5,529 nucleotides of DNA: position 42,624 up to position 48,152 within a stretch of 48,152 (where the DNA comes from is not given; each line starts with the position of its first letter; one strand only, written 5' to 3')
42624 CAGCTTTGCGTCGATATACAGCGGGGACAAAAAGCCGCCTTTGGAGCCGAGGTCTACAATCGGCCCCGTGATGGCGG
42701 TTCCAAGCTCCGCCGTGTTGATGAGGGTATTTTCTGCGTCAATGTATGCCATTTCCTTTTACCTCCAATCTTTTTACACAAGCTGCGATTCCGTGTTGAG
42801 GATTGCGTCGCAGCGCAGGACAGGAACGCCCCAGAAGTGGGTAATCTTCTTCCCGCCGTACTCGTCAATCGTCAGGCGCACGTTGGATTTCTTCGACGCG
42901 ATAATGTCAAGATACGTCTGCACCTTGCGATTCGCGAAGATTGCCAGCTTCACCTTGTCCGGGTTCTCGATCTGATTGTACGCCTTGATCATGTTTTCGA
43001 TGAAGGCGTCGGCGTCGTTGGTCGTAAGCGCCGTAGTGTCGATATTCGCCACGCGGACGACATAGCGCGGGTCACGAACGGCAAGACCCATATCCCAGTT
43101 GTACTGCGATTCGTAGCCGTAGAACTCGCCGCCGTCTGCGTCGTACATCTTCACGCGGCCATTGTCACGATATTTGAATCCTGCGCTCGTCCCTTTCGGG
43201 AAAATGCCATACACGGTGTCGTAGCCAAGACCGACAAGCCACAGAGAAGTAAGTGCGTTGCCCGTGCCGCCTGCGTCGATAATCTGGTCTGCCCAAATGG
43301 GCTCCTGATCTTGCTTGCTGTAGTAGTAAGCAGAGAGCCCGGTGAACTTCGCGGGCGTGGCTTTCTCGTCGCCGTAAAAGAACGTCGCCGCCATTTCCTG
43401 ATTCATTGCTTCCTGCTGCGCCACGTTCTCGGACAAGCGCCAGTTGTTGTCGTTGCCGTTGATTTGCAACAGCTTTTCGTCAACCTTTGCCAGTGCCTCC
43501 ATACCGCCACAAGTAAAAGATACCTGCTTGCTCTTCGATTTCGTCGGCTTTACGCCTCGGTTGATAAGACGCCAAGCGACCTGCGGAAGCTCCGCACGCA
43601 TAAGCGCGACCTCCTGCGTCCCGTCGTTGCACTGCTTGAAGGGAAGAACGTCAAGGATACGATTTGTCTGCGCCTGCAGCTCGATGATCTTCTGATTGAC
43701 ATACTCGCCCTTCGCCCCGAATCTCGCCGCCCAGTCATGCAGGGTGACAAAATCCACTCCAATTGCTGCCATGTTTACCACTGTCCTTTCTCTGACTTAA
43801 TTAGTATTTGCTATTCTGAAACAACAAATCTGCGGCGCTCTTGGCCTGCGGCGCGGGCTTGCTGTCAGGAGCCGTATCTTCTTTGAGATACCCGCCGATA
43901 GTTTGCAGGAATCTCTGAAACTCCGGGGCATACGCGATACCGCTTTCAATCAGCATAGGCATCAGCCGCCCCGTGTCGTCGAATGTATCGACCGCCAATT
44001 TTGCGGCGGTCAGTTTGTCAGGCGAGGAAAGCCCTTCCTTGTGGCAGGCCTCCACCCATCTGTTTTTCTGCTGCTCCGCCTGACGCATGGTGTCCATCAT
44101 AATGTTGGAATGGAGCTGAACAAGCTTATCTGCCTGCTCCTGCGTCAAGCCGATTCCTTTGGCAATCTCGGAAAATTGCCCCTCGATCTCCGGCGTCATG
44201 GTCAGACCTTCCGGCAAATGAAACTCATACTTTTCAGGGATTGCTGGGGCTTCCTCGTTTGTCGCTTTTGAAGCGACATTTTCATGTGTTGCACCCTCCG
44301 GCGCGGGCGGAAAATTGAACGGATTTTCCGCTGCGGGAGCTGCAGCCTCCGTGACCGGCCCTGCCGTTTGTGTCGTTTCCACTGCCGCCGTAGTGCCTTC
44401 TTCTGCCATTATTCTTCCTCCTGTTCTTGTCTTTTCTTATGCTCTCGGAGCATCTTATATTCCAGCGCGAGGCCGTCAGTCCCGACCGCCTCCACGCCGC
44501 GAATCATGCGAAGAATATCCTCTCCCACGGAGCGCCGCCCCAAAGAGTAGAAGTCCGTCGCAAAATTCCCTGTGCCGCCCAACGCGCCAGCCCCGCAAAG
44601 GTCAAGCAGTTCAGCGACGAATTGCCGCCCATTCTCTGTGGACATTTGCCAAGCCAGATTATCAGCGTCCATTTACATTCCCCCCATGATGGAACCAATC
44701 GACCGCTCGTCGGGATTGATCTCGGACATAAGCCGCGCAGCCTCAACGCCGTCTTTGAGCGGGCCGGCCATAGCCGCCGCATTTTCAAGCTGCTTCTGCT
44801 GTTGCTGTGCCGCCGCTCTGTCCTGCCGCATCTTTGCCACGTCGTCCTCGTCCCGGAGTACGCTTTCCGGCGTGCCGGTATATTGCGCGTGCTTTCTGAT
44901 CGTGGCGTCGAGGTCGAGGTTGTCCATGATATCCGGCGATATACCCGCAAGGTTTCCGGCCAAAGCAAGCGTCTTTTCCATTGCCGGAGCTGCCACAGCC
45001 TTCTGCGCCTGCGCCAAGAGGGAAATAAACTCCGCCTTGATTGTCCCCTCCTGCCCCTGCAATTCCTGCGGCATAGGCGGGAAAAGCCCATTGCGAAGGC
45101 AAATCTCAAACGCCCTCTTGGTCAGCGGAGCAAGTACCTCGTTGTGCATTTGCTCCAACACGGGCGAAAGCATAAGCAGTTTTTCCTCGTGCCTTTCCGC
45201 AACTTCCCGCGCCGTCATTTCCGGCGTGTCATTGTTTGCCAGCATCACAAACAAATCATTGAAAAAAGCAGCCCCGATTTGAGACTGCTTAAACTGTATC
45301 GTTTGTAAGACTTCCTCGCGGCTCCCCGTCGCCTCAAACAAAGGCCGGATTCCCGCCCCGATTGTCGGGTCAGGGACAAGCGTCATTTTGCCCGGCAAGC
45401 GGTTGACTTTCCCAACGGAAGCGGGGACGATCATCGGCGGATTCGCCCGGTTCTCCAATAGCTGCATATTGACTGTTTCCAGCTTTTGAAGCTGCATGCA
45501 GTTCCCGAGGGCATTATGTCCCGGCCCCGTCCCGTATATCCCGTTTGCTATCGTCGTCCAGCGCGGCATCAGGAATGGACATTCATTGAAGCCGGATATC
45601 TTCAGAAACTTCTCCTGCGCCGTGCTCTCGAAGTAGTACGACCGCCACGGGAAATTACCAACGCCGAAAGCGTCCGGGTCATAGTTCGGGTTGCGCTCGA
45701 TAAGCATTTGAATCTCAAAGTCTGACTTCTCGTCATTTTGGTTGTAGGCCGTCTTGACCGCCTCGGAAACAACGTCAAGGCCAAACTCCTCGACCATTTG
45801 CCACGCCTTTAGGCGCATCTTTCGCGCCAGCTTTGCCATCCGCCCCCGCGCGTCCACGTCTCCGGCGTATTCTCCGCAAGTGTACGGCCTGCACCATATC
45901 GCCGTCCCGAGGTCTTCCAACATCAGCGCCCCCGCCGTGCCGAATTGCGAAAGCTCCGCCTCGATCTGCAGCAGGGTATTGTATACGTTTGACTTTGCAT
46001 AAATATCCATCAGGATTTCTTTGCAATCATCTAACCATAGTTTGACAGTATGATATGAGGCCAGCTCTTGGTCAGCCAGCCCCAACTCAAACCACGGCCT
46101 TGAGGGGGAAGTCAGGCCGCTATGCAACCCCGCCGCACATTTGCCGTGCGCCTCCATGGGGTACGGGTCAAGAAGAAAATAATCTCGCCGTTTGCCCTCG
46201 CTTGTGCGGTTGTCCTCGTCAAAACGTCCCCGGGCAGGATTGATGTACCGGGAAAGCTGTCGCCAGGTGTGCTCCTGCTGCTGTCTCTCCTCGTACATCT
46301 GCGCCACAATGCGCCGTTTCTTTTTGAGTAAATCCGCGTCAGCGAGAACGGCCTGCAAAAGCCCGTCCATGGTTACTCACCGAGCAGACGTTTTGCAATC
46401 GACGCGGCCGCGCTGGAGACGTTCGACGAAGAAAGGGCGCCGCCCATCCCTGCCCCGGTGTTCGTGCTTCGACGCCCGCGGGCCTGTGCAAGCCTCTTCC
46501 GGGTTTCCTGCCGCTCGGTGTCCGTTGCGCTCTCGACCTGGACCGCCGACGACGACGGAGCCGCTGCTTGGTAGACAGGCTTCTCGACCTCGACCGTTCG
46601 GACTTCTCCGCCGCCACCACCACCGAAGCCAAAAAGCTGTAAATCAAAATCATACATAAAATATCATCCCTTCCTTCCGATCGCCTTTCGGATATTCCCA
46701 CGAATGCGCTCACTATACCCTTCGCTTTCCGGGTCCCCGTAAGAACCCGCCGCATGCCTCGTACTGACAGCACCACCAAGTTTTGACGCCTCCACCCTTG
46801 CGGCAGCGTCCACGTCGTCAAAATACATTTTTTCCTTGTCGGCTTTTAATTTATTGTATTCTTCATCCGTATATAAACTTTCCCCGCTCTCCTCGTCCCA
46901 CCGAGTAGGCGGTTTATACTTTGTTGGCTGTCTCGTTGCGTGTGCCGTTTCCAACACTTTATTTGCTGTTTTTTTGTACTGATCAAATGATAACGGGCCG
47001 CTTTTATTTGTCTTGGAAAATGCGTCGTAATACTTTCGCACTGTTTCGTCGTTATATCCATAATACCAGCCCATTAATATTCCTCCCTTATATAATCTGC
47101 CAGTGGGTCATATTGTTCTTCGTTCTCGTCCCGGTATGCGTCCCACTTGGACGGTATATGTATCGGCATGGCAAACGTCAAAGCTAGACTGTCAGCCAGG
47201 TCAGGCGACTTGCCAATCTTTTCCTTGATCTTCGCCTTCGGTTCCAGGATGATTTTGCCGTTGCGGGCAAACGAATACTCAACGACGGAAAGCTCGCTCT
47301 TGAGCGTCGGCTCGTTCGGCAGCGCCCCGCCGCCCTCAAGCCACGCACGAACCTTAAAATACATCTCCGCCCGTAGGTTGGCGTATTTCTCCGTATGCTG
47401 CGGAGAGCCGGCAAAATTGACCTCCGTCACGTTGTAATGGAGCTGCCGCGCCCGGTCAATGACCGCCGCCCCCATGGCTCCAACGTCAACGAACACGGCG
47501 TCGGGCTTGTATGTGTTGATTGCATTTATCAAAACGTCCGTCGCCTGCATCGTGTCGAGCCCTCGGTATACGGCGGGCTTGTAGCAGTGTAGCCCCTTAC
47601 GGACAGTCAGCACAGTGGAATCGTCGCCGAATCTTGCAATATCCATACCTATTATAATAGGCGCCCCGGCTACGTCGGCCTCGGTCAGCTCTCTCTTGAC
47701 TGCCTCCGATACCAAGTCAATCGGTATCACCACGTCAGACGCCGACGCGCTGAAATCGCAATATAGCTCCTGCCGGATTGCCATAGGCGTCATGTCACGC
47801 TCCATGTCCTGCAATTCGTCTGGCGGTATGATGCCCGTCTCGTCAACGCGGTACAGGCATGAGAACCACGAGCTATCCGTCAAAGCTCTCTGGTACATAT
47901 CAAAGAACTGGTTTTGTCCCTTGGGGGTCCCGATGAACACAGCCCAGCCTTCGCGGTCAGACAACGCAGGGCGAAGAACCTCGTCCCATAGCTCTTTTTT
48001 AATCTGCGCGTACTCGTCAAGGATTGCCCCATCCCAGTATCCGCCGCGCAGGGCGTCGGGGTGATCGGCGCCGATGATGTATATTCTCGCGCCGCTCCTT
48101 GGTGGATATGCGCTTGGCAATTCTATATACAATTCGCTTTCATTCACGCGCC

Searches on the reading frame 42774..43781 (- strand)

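Call 64: search_protein_families(library=phrogs, proteins=[window:42774-43781:-], max_evalue=0.0001)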
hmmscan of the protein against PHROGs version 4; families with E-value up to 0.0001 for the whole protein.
window:42774-43781:- (335 aa): 1 family
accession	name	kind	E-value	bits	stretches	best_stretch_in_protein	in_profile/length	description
phrog_212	-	head and packaging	2.6e-65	221.8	1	11-254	5-300/301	major head protein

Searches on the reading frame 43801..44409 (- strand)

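Call 64: search_protein_families(library=phrogs, proteins=[window:43801-44409:-], max_evalue=0.0001)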
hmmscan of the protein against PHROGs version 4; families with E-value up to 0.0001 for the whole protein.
window:43801-44409:- (202 aa): 3 families
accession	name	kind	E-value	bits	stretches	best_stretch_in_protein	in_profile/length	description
phrog_458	-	other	9.6e-24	85.7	1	5-200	20-245/246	protease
phrog_30010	-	unknown function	2.2e-12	47.5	1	32-179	29-178/517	-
phrog_3742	-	unknown function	1.5e-05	26.1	1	35-192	88-253/287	-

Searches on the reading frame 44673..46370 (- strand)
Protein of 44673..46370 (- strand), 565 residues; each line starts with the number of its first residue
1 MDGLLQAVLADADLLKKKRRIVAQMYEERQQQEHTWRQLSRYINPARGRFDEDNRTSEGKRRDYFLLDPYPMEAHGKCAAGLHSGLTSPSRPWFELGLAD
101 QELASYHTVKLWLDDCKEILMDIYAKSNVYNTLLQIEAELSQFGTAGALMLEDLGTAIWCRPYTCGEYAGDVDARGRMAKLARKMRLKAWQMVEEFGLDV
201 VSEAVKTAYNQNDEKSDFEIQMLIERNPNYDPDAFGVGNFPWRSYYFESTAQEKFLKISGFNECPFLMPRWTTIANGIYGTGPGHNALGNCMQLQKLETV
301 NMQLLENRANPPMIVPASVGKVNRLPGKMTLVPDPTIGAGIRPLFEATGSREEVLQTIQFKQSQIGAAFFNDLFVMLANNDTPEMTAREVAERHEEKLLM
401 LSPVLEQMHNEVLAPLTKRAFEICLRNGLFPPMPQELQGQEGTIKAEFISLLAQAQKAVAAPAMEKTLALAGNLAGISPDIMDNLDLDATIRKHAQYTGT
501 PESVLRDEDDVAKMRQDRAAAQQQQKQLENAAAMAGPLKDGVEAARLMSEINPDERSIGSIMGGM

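Call 64: search_protein_families(library=phrogs, proteins=[window:44673-46370:-], max_evalue=0.0001)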
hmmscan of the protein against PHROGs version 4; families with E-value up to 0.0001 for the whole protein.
window:44673-46370:- (565 aa): 4 families
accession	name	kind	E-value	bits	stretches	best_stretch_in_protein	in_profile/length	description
phrog_332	-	connector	5.3e-130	435.4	1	13-542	9-542/560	head-tail adaptor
phrog_21643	-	unknown function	3.1e-47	162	1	326-549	38-257/268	-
phrog_21528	-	unknown function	1.2e-41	143.6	1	22-227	10-216/224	-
phrog_449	-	connector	1.8e-19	70.6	1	22-536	12-506/520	head-tail adaptor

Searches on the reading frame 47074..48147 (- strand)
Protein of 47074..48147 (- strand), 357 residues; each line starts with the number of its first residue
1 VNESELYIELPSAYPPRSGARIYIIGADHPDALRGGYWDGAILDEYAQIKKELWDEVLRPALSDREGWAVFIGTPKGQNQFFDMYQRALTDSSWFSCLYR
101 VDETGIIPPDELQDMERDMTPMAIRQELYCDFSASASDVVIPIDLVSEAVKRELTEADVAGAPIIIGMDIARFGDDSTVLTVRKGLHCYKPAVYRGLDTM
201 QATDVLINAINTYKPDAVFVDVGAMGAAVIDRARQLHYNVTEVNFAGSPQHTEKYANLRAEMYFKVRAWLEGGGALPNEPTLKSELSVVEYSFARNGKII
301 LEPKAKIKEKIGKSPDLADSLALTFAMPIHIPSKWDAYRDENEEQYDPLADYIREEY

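Call 64: search_protein_families(library=phrogs, proteins=[window:47074-48147:-], max_evalue=0.0001)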
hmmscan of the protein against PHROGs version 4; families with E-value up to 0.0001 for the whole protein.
window:47074-48147:- (357 aa): 2 families
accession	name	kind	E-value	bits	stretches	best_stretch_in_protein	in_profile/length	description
phrog_2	-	head and packaging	2.6e-42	146.5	1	2-339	339-603/807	terminase large subunit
phrog_9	-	head and packaging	1e-06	28.9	1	19-184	303-503/812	terminase large subunit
